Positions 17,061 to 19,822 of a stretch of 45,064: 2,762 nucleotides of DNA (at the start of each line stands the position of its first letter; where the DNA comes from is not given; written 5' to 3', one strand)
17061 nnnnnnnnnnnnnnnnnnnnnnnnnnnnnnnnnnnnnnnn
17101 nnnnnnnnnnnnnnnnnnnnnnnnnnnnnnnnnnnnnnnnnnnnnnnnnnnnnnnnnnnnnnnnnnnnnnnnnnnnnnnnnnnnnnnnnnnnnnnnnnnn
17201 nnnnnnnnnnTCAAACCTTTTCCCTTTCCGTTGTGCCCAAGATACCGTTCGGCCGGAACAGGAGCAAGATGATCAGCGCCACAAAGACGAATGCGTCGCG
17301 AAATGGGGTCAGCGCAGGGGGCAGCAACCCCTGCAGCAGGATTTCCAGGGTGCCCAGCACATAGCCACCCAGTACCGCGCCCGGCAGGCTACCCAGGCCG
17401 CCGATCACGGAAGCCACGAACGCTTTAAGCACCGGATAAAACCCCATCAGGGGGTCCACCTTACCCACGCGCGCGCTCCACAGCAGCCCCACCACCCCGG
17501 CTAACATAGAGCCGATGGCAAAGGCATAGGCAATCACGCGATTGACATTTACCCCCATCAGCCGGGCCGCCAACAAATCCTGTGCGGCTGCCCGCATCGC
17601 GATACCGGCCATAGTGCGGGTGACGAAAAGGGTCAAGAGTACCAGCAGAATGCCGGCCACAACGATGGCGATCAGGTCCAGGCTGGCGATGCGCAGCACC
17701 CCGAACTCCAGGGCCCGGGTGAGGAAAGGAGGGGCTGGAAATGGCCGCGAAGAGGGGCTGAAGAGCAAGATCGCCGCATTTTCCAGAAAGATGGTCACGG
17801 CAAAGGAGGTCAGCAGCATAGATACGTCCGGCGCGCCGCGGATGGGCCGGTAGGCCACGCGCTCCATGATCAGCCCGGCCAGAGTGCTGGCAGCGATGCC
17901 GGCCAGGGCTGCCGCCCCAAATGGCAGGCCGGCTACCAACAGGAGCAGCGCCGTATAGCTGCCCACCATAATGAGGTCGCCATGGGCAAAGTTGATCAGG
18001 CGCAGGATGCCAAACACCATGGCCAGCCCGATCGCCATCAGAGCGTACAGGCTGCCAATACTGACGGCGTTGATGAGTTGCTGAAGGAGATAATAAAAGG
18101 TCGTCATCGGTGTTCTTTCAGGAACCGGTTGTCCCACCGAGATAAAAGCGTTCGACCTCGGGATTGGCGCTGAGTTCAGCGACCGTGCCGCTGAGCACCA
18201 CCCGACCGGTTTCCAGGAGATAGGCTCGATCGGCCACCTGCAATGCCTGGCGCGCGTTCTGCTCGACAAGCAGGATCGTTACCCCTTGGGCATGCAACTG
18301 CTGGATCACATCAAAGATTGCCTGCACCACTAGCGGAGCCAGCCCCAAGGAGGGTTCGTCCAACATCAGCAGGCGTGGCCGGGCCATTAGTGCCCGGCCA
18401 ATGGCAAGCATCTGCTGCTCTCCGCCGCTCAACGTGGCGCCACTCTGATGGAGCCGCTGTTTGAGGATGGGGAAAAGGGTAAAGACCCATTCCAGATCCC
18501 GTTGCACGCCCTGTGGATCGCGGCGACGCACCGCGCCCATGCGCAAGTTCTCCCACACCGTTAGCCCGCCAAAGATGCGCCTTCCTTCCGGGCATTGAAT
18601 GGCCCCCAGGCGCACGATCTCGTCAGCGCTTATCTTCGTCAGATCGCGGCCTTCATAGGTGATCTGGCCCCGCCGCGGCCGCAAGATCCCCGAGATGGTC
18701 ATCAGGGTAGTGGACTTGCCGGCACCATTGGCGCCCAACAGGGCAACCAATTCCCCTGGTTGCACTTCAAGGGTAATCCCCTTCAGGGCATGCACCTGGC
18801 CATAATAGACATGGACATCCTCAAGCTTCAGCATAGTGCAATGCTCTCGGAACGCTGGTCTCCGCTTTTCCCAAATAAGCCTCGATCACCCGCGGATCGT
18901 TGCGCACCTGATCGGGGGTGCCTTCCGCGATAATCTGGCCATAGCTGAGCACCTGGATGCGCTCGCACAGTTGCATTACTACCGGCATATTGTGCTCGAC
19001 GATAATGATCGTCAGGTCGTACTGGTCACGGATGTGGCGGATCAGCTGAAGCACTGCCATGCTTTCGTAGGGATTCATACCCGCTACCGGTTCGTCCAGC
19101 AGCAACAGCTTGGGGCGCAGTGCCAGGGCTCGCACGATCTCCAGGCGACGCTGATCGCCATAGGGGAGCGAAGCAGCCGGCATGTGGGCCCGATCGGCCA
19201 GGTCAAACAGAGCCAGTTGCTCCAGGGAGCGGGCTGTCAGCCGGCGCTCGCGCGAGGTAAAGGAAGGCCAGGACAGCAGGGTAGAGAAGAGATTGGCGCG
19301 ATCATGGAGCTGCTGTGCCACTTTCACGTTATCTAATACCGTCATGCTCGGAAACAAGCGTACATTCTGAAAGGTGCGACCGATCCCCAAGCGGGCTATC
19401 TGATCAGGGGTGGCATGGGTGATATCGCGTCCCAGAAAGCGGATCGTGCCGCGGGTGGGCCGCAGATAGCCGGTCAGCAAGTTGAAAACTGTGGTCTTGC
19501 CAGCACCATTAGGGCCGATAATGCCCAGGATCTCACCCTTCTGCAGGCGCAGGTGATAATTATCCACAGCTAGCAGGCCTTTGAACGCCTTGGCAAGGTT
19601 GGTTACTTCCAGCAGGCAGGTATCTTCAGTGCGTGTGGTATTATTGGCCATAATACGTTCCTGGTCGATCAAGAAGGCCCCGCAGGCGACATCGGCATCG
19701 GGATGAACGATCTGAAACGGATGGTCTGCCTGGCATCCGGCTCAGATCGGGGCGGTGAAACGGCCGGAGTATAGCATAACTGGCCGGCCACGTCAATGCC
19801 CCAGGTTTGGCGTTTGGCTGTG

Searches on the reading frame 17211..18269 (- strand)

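Call 67: search_protein_families(library=pfam, proteins=[window:17211-18269:-], max_evalue=0.00001)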
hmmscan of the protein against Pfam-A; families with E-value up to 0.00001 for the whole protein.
window:17211-18269:- (352 aa): 1 family
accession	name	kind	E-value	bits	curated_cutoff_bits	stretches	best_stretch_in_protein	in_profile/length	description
PF02653.21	BPD_transp_2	-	1.5e-39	136.2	26.8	1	66-335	3-268/269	Branched-chain amino acid transport system / permease component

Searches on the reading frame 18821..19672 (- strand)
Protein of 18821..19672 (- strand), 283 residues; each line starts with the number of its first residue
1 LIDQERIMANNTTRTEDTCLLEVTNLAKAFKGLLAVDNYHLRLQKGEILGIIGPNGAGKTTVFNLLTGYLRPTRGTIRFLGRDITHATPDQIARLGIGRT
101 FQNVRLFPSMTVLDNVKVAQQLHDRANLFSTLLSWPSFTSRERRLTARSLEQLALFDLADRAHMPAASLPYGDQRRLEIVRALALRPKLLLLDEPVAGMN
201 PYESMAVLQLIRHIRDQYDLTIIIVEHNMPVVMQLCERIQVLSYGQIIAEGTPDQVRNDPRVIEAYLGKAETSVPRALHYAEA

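Call 67: search_protein_families(library=pfam, proteins=[window:18821-19672:-], max_evalue=0.00001)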
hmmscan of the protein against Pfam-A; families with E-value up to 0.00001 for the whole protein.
window:18821-19672:- (283 aa): 3 families
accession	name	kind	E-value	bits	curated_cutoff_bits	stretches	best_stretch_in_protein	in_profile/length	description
PF00005.33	ABC_tran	-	1.2e-32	113.8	25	1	37-197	2-137/137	ABC transporter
PF12399.14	BCA_ABC_TP_C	-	6e-15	54.9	25.5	1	246-271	1-26/27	Branched-chain amino acid ATP-binding cassette transporter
PF13304.12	AAA_21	-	9.8e-09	36.1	27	0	49-98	2-63/304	AAA domain, putative AbiEii toxin, Type IV TA system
